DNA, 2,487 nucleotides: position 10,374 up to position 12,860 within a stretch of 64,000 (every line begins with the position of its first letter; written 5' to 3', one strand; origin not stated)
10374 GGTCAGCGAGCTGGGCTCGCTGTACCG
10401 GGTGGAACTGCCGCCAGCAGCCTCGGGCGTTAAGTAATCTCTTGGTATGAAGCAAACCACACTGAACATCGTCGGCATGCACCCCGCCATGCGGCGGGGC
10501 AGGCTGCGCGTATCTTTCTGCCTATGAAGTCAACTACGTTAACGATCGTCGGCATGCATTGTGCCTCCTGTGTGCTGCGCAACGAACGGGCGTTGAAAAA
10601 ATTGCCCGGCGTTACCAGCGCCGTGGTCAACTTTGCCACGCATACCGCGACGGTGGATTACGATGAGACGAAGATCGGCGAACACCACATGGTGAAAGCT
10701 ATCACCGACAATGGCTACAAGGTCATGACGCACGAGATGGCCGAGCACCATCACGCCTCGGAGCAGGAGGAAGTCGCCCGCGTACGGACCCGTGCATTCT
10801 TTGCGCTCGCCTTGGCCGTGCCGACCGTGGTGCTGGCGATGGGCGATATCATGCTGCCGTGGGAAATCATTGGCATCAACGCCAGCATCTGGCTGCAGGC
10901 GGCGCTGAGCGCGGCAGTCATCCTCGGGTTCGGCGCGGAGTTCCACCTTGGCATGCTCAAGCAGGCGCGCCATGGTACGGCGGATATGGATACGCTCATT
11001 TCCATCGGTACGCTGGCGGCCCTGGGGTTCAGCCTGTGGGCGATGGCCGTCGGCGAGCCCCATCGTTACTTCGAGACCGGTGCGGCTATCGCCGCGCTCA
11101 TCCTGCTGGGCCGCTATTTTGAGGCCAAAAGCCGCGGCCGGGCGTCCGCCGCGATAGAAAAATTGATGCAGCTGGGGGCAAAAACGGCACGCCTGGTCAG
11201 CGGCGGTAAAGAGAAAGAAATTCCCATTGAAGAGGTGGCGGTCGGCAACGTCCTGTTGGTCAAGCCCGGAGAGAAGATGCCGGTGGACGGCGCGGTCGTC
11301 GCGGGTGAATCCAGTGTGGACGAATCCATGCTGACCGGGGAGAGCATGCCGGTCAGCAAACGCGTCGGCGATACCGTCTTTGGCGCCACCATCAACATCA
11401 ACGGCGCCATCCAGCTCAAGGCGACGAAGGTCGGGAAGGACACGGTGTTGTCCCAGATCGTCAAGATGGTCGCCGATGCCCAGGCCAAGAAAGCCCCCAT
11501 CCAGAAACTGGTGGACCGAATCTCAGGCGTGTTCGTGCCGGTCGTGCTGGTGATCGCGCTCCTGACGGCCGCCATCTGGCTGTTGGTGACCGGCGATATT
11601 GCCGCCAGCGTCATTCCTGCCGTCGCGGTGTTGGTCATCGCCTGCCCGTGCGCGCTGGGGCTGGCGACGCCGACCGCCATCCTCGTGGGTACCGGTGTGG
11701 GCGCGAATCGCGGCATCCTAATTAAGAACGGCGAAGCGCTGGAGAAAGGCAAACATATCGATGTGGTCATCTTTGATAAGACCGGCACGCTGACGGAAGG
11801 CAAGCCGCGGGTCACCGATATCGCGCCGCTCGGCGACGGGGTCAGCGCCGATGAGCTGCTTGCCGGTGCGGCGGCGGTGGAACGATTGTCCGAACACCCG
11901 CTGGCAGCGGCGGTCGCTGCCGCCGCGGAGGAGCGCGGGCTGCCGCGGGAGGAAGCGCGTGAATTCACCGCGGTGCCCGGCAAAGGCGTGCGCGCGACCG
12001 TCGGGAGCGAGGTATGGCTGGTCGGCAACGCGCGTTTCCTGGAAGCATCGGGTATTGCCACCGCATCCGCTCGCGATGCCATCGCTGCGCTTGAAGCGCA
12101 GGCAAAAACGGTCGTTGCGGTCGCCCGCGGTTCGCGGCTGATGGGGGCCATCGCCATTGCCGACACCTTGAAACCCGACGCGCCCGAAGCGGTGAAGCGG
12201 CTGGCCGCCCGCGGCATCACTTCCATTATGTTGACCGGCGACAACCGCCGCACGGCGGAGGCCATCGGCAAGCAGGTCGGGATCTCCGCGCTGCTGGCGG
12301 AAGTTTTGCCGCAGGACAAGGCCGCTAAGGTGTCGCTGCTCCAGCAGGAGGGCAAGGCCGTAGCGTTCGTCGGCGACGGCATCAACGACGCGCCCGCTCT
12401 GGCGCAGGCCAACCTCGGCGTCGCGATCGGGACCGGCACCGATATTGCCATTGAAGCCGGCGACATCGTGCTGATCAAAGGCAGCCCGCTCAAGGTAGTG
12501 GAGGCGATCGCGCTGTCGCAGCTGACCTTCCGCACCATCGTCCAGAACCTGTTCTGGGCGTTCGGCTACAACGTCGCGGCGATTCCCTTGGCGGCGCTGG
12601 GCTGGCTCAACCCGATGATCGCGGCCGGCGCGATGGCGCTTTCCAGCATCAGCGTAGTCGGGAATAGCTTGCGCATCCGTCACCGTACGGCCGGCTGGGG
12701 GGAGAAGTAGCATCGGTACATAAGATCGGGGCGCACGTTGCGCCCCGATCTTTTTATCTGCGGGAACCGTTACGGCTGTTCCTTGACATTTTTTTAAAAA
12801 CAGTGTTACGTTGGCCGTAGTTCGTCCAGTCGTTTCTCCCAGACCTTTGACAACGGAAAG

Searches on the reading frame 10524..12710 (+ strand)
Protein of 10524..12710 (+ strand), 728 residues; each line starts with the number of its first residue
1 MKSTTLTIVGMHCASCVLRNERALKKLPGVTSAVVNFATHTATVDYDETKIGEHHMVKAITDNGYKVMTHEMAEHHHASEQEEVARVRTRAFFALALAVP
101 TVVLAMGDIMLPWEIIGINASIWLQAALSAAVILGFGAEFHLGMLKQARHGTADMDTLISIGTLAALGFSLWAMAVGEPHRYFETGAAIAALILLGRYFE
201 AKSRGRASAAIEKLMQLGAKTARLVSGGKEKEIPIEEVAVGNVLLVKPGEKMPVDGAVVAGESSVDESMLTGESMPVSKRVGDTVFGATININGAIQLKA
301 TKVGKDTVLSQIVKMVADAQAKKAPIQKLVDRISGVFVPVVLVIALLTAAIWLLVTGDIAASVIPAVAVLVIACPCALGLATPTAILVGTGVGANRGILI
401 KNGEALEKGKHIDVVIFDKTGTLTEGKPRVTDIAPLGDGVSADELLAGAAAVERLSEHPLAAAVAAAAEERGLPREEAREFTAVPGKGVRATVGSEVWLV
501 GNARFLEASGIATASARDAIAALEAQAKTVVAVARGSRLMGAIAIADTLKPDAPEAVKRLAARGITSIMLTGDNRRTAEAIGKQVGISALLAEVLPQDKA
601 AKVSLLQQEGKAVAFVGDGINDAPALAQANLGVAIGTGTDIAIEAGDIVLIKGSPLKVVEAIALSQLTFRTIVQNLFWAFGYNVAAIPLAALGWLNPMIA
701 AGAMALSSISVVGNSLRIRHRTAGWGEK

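Call 99: find_encoding_contigs(protein=window:10524-12710:+, flank=10000, max_places=1)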
Protein window:10524-12710:+ (728 aa): no gene with exactly this product is on record in the collection.
